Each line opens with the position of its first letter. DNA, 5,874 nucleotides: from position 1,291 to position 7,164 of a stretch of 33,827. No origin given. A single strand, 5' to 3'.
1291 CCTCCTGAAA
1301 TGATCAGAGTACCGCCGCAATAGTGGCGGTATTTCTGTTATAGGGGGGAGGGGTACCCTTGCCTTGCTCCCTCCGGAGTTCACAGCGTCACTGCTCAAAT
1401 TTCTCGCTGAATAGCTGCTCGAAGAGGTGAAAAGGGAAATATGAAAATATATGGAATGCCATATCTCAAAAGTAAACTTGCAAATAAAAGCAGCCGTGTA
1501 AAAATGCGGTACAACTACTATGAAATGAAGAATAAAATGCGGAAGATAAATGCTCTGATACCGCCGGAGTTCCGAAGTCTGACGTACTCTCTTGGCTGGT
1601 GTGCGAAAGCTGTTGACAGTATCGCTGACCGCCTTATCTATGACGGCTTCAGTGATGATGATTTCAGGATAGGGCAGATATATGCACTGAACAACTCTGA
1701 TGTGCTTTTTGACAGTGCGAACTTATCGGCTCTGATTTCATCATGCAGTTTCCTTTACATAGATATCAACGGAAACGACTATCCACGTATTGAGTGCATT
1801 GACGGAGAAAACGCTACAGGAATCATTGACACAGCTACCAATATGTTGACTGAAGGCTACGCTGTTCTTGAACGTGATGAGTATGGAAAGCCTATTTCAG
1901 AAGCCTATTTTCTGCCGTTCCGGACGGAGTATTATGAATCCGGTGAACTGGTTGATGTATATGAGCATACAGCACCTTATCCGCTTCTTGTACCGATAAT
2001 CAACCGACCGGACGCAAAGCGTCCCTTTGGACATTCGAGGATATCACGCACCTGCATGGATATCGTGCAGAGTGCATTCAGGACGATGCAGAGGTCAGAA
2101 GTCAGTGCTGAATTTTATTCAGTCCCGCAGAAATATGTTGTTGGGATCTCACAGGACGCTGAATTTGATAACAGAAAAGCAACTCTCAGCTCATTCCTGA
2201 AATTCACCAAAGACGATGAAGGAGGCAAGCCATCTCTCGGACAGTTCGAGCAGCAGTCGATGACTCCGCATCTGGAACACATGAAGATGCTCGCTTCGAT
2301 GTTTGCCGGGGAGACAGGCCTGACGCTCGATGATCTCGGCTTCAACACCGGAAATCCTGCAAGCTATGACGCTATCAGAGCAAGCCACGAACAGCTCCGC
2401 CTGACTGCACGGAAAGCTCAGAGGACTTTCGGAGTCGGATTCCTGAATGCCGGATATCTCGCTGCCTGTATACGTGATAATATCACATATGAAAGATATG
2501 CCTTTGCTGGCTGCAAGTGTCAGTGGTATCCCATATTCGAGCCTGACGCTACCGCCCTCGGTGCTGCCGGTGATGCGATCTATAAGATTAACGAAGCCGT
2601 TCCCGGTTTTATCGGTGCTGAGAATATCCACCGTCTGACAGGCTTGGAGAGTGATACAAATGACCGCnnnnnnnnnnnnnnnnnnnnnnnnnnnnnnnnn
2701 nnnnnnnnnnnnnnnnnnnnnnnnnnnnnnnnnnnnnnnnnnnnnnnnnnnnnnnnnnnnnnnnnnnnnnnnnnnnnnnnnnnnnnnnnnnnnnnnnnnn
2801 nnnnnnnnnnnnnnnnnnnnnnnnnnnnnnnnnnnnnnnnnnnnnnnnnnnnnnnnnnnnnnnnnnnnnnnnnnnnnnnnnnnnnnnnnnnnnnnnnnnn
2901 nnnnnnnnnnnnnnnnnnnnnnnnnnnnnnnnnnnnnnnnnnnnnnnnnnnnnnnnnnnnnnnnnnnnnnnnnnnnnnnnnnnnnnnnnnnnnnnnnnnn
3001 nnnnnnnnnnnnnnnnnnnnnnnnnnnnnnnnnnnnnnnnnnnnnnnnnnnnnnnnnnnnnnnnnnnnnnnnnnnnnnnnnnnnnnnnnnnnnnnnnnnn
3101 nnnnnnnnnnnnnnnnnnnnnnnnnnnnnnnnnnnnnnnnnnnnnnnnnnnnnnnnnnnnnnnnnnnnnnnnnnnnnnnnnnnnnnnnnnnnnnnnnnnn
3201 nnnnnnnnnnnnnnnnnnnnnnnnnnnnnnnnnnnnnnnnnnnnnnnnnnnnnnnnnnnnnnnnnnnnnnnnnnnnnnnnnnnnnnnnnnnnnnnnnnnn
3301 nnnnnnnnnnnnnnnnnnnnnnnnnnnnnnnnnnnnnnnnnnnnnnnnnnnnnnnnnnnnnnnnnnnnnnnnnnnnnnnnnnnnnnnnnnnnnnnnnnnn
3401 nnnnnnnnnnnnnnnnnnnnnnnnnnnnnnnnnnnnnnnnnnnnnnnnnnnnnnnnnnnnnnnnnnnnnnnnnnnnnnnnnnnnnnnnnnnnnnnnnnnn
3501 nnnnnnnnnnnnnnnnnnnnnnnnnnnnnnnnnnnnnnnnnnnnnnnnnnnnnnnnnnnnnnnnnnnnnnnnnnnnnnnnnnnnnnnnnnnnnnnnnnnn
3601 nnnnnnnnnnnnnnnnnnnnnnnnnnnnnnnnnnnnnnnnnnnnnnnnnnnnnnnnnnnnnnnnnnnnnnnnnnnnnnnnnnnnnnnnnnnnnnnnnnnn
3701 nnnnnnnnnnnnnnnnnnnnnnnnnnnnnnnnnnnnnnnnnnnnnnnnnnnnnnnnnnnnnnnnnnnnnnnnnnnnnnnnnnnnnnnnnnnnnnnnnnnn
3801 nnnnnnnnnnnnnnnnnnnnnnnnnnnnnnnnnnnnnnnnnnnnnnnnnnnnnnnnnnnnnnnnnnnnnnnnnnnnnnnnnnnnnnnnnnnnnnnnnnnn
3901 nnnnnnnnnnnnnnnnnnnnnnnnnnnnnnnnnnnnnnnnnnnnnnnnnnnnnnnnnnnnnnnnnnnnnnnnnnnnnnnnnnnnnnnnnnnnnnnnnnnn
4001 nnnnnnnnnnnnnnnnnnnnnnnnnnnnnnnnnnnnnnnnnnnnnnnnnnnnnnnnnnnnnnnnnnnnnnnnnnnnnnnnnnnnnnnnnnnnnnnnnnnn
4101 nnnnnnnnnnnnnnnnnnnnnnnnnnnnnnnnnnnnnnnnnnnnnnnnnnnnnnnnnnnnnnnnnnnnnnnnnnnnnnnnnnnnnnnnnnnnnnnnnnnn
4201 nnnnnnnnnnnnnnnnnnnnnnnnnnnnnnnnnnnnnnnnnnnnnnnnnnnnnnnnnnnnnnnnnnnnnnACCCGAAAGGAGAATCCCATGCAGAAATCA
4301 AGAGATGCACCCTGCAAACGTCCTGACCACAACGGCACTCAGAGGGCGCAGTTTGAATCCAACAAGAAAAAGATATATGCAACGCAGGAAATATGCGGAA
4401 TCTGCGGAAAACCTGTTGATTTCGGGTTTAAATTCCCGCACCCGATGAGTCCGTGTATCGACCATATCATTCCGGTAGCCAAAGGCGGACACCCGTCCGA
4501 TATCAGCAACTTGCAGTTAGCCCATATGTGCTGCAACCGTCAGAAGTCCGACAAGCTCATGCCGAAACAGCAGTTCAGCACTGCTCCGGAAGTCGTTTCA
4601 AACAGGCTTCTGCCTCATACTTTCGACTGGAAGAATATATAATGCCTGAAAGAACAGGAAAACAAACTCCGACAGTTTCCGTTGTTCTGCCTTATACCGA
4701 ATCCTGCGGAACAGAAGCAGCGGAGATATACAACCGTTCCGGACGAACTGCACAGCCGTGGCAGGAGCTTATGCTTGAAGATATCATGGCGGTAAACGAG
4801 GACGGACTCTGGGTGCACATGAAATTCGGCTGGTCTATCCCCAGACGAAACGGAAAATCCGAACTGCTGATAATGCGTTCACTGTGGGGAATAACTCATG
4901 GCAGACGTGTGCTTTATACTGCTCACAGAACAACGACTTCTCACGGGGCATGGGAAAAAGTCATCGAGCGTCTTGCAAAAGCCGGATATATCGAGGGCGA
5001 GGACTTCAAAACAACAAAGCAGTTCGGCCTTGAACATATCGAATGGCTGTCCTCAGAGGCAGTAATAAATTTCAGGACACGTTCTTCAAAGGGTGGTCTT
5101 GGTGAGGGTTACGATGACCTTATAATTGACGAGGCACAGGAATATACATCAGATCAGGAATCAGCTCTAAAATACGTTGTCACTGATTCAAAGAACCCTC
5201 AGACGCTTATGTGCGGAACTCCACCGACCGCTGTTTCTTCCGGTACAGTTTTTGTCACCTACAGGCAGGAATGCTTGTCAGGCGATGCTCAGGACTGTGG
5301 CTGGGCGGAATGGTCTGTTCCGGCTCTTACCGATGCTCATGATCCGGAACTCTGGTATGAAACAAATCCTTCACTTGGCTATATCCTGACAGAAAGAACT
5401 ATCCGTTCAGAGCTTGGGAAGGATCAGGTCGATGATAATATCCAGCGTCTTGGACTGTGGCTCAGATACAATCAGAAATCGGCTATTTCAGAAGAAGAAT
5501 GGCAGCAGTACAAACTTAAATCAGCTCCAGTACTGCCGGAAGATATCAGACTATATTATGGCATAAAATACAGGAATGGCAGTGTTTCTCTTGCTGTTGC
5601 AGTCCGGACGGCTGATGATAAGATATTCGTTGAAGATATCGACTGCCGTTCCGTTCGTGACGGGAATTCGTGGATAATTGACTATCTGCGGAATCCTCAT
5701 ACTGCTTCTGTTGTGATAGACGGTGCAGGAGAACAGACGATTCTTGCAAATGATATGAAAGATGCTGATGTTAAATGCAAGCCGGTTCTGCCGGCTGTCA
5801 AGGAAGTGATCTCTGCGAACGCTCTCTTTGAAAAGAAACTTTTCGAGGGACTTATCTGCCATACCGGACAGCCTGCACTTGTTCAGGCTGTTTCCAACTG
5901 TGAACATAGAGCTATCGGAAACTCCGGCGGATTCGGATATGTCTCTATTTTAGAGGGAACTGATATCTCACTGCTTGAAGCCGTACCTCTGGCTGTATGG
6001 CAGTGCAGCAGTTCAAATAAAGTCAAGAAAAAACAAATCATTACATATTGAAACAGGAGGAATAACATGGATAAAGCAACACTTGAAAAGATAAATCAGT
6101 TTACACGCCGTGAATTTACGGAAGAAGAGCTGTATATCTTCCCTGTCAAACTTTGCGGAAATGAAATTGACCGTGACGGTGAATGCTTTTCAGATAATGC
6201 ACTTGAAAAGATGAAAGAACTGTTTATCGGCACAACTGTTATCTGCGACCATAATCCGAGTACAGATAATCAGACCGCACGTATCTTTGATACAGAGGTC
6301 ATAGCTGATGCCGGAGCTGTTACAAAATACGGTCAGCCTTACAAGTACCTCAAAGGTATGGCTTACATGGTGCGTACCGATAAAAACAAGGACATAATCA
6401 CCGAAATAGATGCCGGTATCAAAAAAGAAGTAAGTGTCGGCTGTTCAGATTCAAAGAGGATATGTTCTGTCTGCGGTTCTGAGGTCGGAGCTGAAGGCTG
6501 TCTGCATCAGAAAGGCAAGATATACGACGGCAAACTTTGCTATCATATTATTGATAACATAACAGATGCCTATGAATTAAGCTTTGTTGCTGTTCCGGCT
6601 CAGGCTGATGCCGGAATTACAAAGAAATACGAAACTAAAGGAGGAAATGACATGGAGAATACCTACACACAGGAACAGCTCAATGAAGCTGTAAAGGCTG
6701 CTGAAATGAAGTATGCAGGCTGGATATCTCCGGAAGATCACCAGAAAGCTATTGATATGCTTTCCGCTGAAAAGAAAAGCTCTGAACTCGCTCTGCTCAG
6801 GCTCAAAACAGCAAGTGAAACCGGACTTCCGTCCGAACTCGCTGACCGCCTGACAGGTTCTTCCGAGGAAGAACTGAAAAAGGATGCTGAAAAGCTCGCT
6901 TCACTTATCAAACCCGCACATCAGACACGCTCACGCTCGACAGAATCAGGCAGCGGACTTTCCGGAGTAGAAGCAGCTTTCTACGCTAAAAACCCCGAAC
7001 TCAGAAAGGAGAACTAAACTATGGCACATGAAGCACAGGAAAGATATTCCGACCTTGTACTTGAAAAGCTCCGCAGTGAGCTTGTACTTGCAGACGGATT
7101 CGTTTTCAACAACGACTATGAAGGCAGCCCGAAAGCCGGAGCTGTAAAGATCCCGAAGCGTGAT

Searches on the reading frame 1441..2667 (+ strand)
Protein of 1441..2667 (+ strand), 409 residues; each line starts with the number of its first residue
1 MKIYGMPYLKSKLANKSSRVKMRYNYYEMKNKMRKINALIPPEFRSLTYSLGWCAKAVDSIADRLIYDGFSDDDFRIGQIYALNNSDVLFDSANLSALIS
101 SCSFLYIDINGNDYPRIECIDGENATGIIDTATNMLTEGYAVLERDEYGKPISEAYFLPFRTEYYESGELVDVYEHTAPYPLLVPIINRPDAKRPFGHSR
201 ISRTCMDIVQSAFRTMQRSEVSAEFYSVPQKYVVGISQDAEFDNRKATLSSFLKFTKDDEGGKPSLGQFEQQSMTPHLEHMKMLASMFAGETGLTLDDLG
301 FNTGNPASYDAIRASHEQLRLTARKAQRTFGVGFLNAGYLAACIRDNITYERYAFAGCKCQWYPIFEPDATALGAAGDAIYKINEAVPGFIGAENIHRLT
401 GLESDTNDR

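Call 8: search_protein_families(library=pfam, proteins=[window:1441-2667:+], max_evalue=0.001)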
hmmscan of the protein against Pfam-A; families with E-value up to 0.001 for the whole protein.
window:1441-2667:+ (409 aa): 0 families

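Call 36: search_protein_families(library=phrogs, proteins=[window:1441-2667:+], max_evalue=0.001)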
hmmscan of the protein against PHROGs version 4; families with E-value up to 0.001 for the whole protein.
window:1441-2667:+ (409 aa): 1 family
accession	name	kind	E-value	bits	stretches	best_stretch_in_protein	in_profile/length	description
phrog_104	-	head and packaging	4.7e-106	356.6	1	5-408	43-459/550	portal protein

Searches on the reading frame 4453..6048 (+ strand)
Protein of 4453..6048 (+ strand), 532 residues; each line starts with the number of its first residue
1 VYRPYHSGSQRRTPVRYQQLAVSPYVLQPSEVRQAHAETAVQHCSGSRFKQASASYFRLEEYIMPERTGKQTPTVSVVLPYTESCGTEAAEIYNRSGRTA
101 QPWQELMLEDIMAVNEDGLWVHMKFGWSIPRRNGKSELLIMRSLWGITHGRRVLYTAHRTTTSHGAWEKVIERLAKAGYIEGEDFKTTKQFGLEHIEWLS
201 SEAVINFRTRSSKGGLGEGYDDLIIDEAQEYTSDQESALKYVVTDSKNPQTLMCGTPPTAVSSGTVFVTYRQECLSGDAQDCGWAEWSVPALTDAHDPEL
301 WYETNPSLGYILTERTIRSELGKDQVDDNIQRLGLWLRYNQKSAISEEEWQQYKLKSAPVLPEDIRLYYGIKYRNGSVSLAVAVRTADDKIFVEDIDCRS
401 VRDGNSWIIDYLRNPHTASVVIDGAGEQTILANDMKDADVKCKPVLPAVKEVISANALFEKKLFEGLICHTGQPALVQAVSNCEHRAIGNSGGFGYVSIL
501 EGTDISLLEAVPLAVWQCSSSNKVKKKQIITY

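Call 8: search_protein_families(library=pfam, proteins=[window:4453-6048:+], max_evalue=0.001)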
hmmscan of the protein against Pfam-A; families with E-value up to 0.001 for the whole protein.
window:4453-6048:+ (532 aa): 0 families

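Call 36: search_protein_families(library=phrogs, proteins=[window:4453-6048:+], max_evalue=0.001)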
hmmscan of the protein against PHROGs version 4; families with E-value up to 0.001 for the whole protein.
window:4453-6048:+ (532 aa): 4 families
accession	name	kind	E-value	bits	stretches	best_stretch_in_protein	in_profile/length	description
phrog_17688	-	unknown function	2.1e-110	369.7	1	67-349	8-290/290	-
phrog_9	-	head and packaging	5.4e-64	218.3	1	41-522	33-667/812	terminase large subunit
phrog_2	-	head and packaging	1.5e-09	38.2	1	102-443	268-547/807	terminase large subunit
phrog_2699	-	head and packaging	0.00013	21.9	0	418-483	195-259/315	terminase large subunit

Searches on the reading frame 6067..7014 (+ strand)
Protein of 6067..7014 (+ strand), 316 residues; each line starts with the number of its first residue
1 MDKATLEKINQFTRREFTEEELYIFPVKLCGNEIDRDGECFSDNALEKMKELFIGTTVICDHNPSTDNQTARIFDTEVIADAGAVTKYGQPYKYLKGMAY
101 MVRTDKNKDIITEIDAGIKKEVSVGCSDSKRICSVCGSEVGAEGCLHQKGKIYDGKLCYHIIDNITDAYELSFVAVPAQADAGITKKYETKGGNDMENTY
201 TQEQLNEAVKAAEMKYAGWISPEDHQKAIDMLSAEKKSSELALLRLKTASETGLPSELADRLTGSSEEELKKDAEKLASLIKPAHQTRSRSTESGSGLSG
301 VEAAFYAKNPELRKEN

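Call 8: search_protein_families(library=pfam, proteins=[window:6067-7014:+], max_evalue=0.001)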
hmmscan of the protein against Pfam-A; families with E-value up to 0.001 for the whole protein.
window:6067-7014:+ (316 aa): 1 family
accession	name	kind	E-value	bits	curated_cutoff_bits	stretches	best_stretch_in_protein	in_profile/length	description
PF14265.11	DUF4355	-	5.4e-08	33.5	25.4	1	179-286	8-115/124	Capsid assembly scaffolding protein Gp46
